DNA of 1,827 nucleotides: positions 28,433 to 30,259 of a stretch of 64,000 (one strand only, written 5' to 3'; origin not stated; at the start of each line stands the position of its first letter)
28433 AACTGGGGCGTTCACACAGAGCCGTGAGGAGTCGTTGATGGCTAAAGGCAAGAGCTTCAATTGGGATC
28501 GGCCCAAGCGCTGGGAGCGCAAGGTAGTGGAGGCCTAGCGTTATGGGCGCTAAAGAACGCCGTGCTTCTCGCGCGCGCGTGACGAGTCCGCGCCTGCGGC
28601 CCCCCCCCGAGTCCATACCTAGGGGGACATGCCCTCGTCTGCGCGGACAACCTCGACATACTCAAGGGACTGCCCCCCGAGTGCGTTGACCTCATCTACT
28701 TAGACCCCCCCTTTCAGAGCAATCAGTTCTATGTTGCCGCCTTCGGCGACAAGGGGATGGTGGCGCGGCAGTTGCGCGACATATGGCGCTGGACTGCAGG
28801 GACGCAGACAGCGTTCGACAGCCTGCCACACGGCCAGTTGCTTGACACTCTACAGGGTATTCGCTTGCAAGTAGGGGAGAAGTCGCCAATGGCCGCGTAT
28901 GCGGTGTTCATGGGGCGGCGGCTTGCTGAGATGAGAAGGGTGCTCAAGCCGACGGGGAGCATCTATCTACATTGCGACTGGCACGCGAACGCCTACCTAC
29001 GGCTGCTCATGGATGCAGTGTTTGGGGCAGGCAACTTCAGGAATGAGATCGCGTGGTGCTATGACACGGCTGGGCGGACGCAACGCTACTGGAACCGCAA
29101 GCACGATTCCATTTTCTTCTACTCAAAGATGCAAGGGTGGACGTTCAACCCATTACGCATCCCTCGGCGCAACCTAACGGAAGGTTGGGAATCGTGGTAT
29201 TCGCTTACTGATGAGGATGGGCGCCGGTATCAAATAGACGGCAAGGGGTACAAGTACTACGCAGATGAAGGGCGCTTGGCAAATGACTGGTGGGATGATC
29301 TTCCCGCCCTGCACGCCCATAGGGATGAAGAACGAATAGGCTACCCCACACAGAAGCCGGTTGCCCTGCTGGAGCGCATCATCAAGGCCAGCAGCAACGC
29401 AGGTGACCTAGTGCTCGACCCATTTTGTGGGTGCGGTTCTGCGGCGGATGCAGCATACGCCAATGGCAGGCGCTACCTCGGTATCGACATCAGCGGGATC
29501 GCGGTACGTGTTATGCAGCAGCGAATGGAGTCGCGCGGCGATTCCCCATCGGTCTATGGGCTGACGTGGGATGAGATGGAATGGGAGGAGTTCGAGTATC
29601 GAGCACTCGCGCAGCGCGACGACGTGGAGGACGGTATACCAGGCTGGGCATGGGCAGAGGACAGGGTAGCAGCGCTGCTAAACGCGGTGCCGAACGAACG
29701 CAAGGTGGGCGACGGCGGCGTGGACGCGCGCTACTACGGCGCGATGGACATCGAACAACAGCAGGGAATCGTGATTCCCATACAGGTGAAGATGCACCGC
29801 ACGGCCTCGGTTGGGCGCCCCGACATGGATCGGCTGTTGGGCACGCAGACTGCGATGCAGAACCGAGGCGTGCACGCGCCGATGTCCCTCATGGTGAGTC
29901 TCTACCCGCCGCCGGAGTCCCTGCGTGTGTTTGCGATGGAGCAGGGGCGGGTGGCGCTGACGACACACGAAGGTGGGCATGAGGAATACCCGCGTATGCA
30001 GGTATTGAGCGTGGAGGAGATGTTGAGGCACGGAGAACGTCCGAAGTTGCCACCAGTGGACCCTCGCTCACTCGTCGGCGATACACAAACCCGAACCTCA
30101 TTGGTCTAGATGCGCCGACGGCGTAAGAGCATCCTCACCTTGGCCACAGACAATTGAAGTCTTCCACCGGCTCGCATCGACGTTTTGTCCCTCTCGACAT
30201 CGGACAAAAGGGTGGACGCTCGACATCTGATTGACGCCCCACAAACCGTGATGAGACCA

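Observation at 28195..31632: Non-canonical restriction-like module: HTH, micro-ORF, beta-class methyltransferase fused to an Mrr-type nuclease, ORC/Cdc6-like AAA+ ATPase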

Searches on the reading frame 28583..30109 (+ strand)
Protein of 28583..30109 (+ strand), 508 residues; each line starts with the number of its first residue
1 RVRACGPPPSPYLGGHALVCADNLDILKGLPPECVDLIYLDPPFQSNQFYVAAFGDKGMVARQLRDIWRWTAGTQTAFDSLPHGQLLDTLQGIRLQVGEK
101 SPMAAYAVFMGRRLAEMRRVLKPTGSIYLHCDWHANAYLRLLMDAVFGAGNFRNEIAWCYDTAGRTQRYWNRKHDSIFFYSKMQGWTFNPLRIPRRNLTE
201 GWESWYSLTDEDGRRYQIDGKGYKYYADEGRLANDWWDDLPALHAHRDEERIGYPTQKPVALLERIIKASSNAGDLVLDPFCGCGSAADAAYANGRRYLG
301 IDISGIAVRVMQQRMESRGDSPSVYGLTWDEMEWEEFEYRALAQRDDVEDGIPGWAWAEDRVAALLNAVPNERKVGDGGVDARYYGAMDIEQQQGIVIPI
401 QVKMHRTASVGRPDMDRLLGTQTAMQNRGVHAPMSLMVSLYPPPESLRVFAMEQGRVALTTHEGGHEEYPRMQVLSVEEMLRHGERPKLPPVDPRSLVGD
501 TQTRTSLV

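Call 7: search_protein_families(library=pfam, proteins=[window:28583-30109:+], max_evalue=0.01)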
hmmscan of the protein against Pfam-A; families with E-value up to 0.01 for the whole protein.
window:28583-30109:+ (508 aa): 7 families
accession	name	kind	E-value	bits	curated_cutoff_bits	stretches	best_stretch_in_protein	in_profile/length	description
PF01555.25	N6_N4_Mtase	-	3.6e-40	138.7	26.7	1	35-308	1-216/221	DNA methylase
PF13649.12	Methyltransf_25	-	0.00056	21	27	0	277-320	1-46/97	Methyltransferase domain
PF02086.21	MethyltransfD12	-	0.00065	19.9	22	0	262-316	8-63/253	D12 class N6 adenine-specific DNA methyltransferase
PF08241.18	Methyltransf_11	-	0.0012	19.9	21.2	0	282-319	5-42/95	Methyltransferase domain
PF13847.12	Methyltransf_31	-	0.0014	18.8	27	0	273-319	3-52/145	Methyltransferase domain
PF03602.21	Cons_hypoth95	-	0.0033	17.6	24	0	22-52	99-131/182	Conserved hypothetical protein 95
PF05724.17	TPMT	-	0.0069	16.5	26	0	249-312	12-76/218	Thiopurine S-methyltransferase (TPMT)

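Call 8: search_protein_families(library=padloc, proteins=[window:28583-30109:+], max_evalue=0.01)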
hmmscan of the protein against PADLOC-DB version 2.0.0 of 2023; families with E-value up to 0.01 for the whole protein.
window:28583-30109:+ (508 aa): 66 families (the best 25 are shown)
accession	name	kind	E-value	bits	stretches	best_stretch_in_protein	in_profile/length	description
PDLC03339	MTase_II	-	3.7e-58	195.2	2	104-317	58-273/399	Type II methyltransferase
PDLC03300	MTase_II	-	2.2e-51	172.7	2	15-193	11-174/302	Type II methyltransferase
PDLC03354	MTase_II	-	2e-41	140.4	2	245-318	312-385/425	Type II methyltransferase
PDLC03633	MTase_III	-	1.4e-35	121.1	1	105-315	150-353/616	Type III methyltransferase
PDLC03371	MTase_II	-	1.5e-35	121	1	18-317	13-254/260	Type II methyltransferase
PDLC03299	MTase_II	-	5.7e-35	119.2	2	103-316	59-258/296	Type II methyltransferase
PDLC03636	MTase_III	-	8.2e-27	92.2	2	109-195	99-185/575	Type III methyltransferase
PDLC03644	MTase_III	-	1.4e-25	88.1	2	109-215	112-218/542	Type III methyltransferase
PDLC03635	MTase_III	-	1.6e-25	87.9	2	104-192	266-359/708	Type III methyltransferase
PDLC03265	MTase_II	-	1.9e-25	88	3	254-315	267-328/333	Type II methyltransferase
PDLC03638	MTase_III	-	6.6e-25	85.5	2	106-209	431-533/816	Type III methyltransferase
PDLC03320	MTase_II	-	1.4e-23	81.5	1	120-318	93-277/289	Type II methyltransferase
PDLC03216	MTase_II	-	2e-21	74.4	1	211-318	149-258/364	Type II methyltransferase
PDLC03738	oMTase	-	3.2e-20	70.2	1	209-316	157-266/376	orphan methyltransferase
PDLC03634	MTase_III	-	1.4e-19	68.4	2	109-217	176-284/621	Type III methyltransferase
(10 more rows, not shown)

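Call 10: search_protein_families(library=ncbifam, proteins=[window:28583-30109:+], max_evalue=0.1)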
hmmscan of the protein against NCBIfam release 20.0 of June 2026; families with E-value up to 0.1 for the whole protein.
window:28583-30109:+ (508 aa): 7 families
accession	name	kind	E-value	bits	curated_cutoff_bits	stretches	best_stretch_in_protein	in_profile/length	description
NF008572.0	PRK11524.1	equivalog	4.7e-26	91.6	292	2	104-316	59-257/294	adenine-specific DNA-methyltransferase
NF050803.1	DnaMtaseCcrMCaul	equivalog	2.1e-21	76.2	830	1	209-317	139-249/350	adenine-specific DNA-methyltransferase CcrM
NF010253.0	PRK13699.1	subfamily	3e-14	53.2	244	1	252-316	142-206/226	DNA methyltransferase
NF043040.1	corrin_prot_MT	hypoth_equivalog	0.0002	20.8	180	1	262-324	30-92/216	corrinoid protein-associated methyltransferase CpaM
TIGR01177.1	TIGR01177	hypoth_equivalog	0.012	14.9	316.55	1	272-304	181-213/330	TIGR01177 family methyltransferase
TIGR02021.1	BchM-ChlM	equivalog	0.02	14.3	158.9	1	262-321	44-102/218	magnesium protoporphyrin IX methyltransferase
NF045667.1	MTase_DVU1556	equivalog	0.042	13.3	155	0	264-309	12-59/213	DVU_1556 family methyltransferase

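Call 14: find_homologous_proteins(query=window:28583-30109:+, max_evalue=0.00001)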
Query window:28583-30109:+ (508 aa): 8000 proteins with E <= 0.00001 among 8000 candidates; the best 120 are listed.
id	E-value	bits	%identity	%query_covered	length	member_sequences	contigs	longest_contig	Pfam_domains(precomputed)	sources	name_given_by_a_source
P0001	5.8e-289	977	82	98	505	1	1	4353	PF01555.25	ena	-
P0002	1.0e-281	953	100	80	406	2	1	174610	PF01555.25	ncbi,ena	-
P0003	7.3e-249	845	74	97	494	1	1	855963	PF01555.25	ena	-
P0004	1.5e-244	831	72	98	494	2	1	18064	PF01555.25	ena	-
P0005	1.7e-242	824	73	98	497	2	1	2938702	PF13847.13,PF01555.25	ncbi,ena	-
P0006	2.4e-242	823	73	97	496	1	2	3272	PF01555.25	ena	-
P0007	4.9e-241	819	72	98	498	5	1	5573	PF01555.25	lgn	-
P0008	1.3e-240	818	67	59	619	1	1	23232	PF13847.13,PF05724.18,PF13649.13,PF01170.25,PF08241.19,PF08242.19,PF01555.25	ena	-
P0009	4.9e-240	816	72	98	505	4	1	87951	PF01555.25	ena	-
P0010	7.4e-240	815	72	98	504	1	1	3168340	PF01555.25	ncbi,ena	-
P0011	1.6e-239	814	72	98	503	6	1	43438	PF01555.25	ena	-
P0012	3.3e-239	813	73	98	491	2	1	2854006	PF01555.25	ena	-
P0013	3.8e-239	813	71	98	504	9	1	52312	PF01555.25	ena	-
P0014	2.2e-238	810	71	98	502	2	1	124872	PF01555.25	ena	-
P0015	4.9e-238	809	73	98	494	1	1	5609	PF13847.13,PF01555.25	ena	-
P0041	9.5e-220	749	66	98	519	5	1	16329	PF01555.25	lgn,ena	-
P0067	1.3e-206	706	65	98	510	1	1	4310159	PF01555.25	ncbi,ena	-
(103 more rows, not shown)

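Call 16: find_related_loci(query=A1, collection=genome_contigs, flank=10000)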
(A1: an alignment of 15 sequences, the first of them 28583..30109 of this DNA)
Query A1 (508 aa) in genome_contigs; peptide patterns used: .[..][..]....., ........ (x = any residue, [..] = any of these).
600 stretches matched a pattern (row limit reached: there are more); 577 encode a relative of the query (tblastn E <= 1e-3); the best 80 are kept; 80 distinct loci.
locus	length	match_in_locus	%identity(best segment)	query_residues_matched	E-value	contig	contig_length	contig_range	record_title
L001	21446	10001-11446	69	12-508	0e+0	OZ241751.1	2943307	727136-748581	MAG: Dehalococcoidia bacterium isolate 2d2bd2f0-bb19-455d-b0e6-924b4cd30b0b genome assembly, chromosome: 1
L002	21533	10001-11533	65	1-508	0e+0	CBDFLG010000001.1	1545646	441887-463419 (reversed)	MAG: Dehalococcoidia bacterium isolate efce6ea5-ba2a-426c-ac69-3e93deb07a8c genome assembly, contig: contig_1, whole gen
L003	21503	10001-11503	59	6-504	0e+0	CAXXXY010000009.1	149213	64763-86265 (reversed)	MAG: Dehalococcoidia bacterium isolate cba97045-4b49-4485-81c5-40af1a7d79bc genome assembly, contig: contig_9, whole gen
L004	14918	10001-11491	56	6-507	5e-179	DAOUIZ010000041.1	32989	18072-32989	MAG TPA_asm: Dehalococcoidia bacterium isolate S32_232 k113_4453114, whole genome shotgun sequence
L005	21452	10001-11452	59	8-507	1e-175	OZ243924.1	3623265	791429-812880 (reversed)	MAG: Dehalococcoidia bacterium isolate 8ae34c4e-956f-4af6-a887-bf289f41e209 genome assembly, chromosome: 1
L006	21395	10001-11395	35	16-494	6e-83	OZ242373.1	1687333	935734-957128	MAG: Alphaproteobacteria bacterium isolate dfc899fd-99f1-4d6b-8c29-14d7545181b9 genome assembly, chromosome: 1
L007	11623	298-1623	37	21-502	4e-78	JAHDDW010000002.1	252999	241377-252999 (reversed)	MAG: Acidimicrobiales bacterium isolate MAG-167 RZ_86, whole genome shotgun sequence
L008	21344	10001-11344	39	33-494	5e-77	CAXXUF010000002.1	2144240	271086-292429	MAG: Tepidiformaceae bacterium isolate 318f1ce1-8287-4d5d-81f3-8079518f2b7d genome assembly, contig: contig_2, whole gen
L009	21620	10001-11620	36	3-490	4e-76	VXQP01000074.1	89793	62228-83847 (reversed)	MAG: Chloroflexi bacterium isolate SB0664_bin_11 NODE_245_length_89793_cov_21.346776, whole genome shotgun sequence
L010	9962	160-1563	36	13-491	1e-75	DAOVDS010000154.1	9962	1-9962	MAG TPA_asm: bacterium isolate CSMAG_1063 CSMAG_1063_k141_2687875_length_9962_cov_14.9686, whole genome shotgun sequence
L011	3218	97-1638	34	18-489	4e-76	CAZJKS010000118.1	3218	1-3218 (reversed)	MAG TPA_asm: uncultured Muribaculaceae bacterium isolate SRP141132_co4_227 genome assembly, contig: NODE_39104_length_32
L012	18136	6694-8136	35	18-490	2e-75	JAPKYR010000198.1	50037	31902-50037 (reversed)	MAG: bacterium isolate LacPavin_0920_SED3_MAG_49_9 LacPavin_0920_SED3_scaffold_325700, whole genome shotgun sequence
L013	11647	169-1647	33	16-494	3e-75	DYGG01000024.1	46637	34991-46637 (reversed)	MAG TPA_asm: Ignavibacterium sp. isolate BE2012_50_10 Afr_mines_BE2012_418_length_46637_cov_4_230218, whole genome shotg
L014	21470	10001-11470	36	16-492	4e-75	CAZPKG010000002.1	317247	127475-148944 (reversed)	MAG TPA_asm: uncultured Alphaproteobacteria bacterium isolate binchicken_co199_20 genome assembly, contig: NODE_24_lengt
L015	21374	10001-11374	37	7-503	1e-74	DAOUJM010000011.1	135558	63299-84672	MAG TPA_asm: Anaerolineae bacterium isolate S32_264 k113_2746030, whole genome shotgun sequence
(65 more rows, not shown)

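Call 37: search_dna_similar(query=window:28583-30106:+, collection=plasmids, mode=protein, max_rows=25)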
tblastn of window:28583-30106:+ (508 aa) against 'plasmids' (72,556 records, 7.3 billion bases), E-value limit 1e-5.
The search stops at 5000 records and this limit was reached: more records match than are counted here, and every count below describes the 5000 best-scoring records only.
Records with a match: at least 5000; places in all: 5730; records where one place covers at least 80% of the query: 7.
Best place of each record, by identity: 60-80% 2; <60% 4998.
By first word of the organism name: Escherichia 1914; Klebsiella 1840; Salmonella 402; Enterobacter 109; Burkholderia 106; Citrobacter 105; Shigella 84; Yersinia 63; Serratia 54; Raoultella 36; and 103 more.
By predicted mobility (MOB-suite, as given by PLSDB): conjugative 3724; non-mobilizable 751; mobilizable 525.
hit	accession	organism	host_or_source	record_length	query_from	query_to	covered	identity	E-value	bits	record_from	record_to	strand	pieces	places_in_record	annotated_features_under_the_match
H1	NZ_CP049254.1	Microbacterium amylolyticum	cell culture,soil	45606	18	494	94%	34.6%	6e-67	241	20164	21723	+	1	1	DNA methyltransferase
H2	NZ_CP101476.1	Cellulosimicrobium cellulans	water,poultry farm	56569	18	492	89%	36.1%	1e-29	253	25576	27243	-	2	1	DNA methyltransferase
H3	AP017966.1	Candidatus Megaera polyxenophila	-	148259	16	490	94%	32.5%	8e-66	238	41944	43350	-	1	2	adenine specific DNA methylase Mod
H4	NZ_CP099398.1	Rhizobium sp. Pop5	Phaseolus vulgaris,Cell culture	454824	16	481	92%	31.6%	2e-55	208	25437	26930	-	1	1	DNA methyltransferase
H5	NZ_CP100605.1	Bradyrhizobium sp. Ash2021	-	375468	14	481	92%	31.3%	6e-53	200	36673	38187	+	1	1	DNA methyltransferase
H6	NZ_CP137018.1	Sinorhizobium fredii GR64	Phaseolus vulgaris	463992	30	490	78%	36.6%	7e-22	210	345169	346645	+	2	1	site-specific DNA-methyltransferase | DNA methyltransferase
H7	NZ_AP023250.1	Mesorhizobium sp. 131-2-5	Lotus japonicus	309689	18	492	94%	30.3%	4e-58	215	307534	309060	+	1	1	site-specific DNA-methyltransferase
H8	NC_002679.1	Mesorhizobium japonicum MAFF 303099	-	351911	18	492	94%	30.3%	4e-58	215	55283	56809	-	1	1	site-specific DNA-methyltransferase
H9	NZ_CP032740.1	Enterococcus casseliflavus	Homo sapiens,bile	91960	16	315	59%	36.4%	3e-43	171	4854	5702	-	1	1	site-specific DNA-methyltransferase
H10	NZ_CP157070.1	Nitrosomonas europaea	cell culture,river sludge effuent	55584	16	315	59%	35.7%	6e-42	167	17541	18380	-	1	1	site-specific DNA-methyltransferase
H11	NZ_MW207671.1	Enterococcus faecium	-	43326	16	315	59%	35.4%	2e-40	163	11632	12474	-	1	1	site-specific DNA-methyltransferase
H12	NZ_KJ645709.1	Enterococcus faecium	Sus scrofa,feces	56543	16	315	59%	35.4%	3e-40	163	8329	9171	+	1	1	site-specific DNA-methyltransferase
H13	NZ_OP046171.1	Enterococcus hirae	-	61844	16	315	59%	35.4%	3e-40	163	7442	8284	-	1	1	site-specific DNA-methyltransferase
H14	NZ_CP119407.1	Limosilactobacillus fermentum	-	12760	16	315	59%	35.1%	5e-46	179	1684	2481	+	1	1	site-specific DNA-methyltransferase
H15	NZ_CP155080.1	Mucilaginibacter sp. PAMB04168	Malus domestica,cell culture,leaf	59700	19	324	60%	33.0%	9e-40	161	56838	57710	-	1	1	site-specific DNA-methyltransferase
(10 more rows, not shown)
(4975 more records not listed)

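Call 38: search_dna_similar(query=window:28583-30106:+, collection=phages, mode=protein, max_rows=15)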
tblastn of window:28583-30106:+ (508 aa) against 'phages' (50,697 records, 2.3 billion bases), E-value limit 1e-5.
Records with a match: 385; places in all: 391; records where one place covers at least 80% of the query: 28.
Best place of each record, by identity: <60% 385.
By first word of the organism name: Mycobacterium 42; Synechococcus 40; Streptomyces 22; Vibrio 20; Gordonia 20; Salmonella 17; Flavobacterium 16; Escherichia 14; Enterobacter 13; Cyanophage 12; and 57 more.
By host as written in the record: - 64; Mycobacterium smegmatis mc2 155 28; Streptomyces lividans JI 1326 15; Gordonia terrae 3612 14; Synechococcus 10; Ruegeria pomeroyi DSS-3 10; Lactococcus lactis 10; Flavobacterium sp. LMO6 9; and 124 more.
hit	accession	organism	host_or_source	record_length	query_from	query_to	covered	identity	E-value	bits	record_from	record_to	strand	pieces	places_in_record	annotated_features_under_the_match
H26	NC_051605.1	Mycobacterium phage Amgine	Mycobacterium smegmatis mc2 155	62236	18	500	95%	33.3%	7e-69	245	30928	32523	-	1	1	37: methyltransferase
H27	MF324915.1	Mycobacterium phage Amgine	Mycobacterium smegmatis mc2 155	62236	18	500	95%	33.3%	7e-69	245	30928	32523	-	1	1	37: DNA methylase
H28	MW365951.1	Streptomyces phage Hippo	Streptomyces lividans JI 1326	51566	18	490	93%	33.2%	2e-68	244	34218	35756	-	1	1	48: methyltransferase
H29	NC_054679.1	Streptomyces phage Werner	Streptomyces lividans JI 1326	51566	18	490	93%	33.2%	2e-68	244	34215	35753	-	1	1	48: DNA methyltransferase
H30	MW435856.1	Streptomyces phage Werner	Streptomyces lividans JI 1326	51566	18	490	93%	33.2%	2e-68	244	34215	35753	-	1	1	48: methyltransferase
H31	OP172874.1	Mycobacterium phage Mask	Mycobacterium smegmatis mc#155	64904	18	492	94%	32.8%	3e-64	232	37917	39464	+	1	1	42: DNA methyltransferase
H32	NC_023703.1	Mycobacterium phage Dori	Mycobacterium smegmatis mc2 155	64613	18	492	94%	32.6%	7e-63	228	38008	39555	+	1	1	42: DNA methyltransferase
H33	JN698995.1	Mycobacterium phage Dori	Mycobacterium smegmatis mc2 155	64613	18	492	94%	32.6%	7e-63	228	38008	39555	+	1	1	42: DNA methylase N-4/N-6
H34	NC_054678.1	Streptomyces phage Yasdnil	Streptomyces griseus ATCC 10137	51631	18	490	93%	32.3%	2e-61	223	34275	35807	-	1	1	48: DNA methyltransferase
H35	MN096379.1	Streptomyces phage Yasdnil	Streptomyces griseus ATCC 10137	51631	18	490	93%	32.3%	2e-61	223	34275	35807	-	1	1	48: DNA methylase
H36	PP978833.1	Streptomyces phage Emaanora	Streptomyces lividans JI 1326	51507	18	490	93%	32.3%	9e-61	222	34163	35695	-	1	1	51: DNA methyltransferase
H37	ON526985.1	Streptomyces phage Ejemplo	Streptomyces griseus ATCC 10137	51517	18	490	93%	32.2%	5e-63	228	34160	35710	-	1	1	47: DNA methyltransferase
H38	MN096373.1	Streptomyces phage TuanPN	Streptomyces griseus ATCC 10137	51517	18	490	93%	32.2%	5e-63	228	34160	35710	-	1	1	47: DNA methylase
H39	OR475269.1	Streptomyces phage BarryBee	Streptomyces lividans JI 1326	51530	18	490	93%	32.2%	9e-63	228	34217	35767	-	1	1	51: DNA methyltransferase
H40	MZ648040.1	Streptomyces phage Triste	Streptomyces lividans JI 1326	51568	18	490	93%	32.2%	9e-63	228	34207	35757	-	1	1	49: DNA methylase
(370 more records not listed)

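Call 39: get_annotated_region(hit=H32, flank=5000)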
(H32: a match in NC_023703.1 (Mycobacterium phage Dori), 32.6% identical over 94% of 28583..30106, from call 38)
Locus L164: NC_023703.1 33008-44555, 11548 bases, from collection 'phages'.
description: Mycobacterium phage Dori, complete genome.
organism: Mycobacterium phage Dori (NCBI taxid 1089121)
taxonomy: Viruses; Duplodnaviria; Heunggongvirae; Uroviricota; Caudoviricetes
host: Mycobacterium smegmatis mc2 155; source: fishpond soil; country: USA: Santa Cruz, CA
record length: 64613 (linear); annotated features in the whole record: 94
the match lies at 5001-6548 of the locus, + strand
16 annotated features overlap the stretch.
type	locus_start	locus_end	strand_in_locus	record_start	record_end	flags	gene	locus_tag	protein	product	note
CDS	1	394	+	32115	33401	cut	34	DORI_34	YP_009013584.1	hypothetical protein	gp34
CDS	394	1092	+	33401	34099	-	35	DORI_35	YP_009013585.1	hypothetical protein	gp35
CDS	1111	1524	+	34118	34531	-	36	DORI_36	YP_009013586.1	tail fiber protein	gp36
CDS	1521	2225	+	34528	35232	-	37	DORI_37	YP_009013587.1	virion structural protein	gp37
CDS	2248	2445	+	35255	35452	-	38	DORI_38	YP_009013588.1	hypothetical protein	gp38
CDS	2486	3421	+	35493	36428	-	39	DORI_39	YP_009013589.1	endolysin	gp39; LysA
CDS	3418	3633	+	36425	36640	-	40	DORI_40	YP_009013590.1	hypothetical protein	gp40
CDS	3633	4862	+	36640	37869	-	41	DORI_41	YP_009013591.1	peptidoglycan-binding protein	gp41; LysB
CDS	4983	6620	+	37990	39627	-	42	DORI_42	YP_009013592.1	DNA methyltransferase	gp42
CDS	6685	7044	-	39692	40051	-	43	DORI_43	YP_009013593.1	hypothetical protein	gp43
CDS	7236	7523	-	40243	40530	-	44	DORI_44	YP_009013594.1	hypothetical protein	gp44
CDS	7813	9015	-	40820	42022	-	45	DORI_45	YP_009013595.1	integrase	gp45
CDS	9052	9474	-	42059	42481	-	46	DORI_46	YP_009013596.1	metallo-protease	gp46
CDS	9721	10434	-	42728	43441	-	47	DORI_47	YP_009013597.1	hypothetical protein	gp47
CDS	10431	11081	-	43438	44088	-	48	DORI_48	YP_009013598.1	hypothetical protein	gp48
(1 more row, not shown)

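Call 40: get_annotated_region(hit=H29, flank=5000)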
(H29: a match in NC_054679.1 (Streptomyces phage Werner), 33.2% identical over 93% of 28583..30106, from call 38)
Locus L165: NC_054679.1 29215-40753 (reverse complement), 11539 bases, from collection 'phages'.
description: Streptomyces phage Werner, complete genome.
organism: Streptomyces phage Werner (NCBI taxid 2801898)
taxonomy: Viruses; Duplodnaviria; Heunggongvirae; Uroviricota; Caudoviricetes; Arquatrovirinae; Likavirus; Likavirus werner
host: Streptomyces lividans JI 1326; source: soil; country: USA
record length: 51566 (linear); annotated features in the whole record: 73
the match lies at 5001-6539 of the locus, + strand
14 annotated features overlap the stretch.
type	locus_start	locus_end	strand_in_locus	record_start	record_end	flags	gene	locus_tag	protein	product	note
CDS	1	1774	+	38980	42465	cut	54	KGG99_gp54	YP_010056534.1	DNA polymerase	DnaE-like DNA polymerase III (alpha)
CDS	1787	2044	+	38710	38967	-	53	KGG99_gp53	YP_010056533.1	hypothetical protein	-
CDS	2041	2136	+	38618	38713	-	52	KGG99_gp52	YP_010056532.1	membrane protein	-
CDS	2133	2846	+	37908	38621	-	51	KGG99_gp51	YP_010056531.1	thymidylate synthase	ThyX-like thymidylate synthase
CDS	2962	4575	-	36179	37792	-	50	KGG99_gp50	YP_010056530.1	integrase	serine integrase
CDS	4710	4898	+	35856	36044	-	49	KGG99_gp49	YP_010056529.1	hypothetical protein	-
CDS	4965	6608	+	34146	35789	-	48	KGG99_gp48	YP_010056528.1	DNA methyltransferase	methyltransferase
CDS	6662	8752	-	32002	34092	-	47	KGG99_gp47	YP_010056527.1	ribonucleotide reductase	-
CDS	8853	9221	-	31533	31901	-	46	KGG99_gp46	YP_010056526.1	hypothetical protein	-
CDS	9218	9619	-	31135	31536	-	45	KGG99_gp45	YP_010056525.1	sigma factor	helix-turn-helix DNA binding domain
CDS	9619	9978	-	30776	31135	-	44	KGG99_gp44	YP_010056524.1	hypothetical protein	-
CDS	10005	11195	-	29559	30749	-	43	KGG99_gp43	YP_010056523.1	exonuclease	MRE11 double-strand break endo/exonuclease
CDS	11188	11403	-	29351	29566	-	42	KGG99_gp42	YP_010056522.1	helix-turn-helix DNA binding domain protein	helix-turn-helix DNA binding domain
CDS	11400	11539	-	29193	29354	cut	41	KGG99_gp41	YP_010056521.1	hypothetical protein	-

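Call 42: find_encoding_contigs(protein=P0001, flank=6000, max_places=3)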
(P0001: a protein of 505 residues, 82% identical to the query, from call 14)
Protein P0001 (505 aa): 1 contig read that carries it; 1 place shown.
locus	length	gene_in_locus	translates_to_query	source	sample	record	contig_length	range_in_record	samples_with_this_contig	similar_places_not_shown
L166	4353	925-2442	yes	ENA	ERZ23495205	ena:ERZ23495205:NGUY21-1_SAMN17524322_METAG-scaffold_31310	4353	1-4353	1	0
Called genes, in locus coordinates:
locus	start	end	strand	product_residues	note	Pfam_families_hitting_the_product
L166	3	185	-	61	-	?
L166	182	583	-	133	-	-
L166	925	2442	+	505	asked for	PF01555:N6_N4_Mtase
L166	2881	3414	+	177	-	PF09945:DUF2177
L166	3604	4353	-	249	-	?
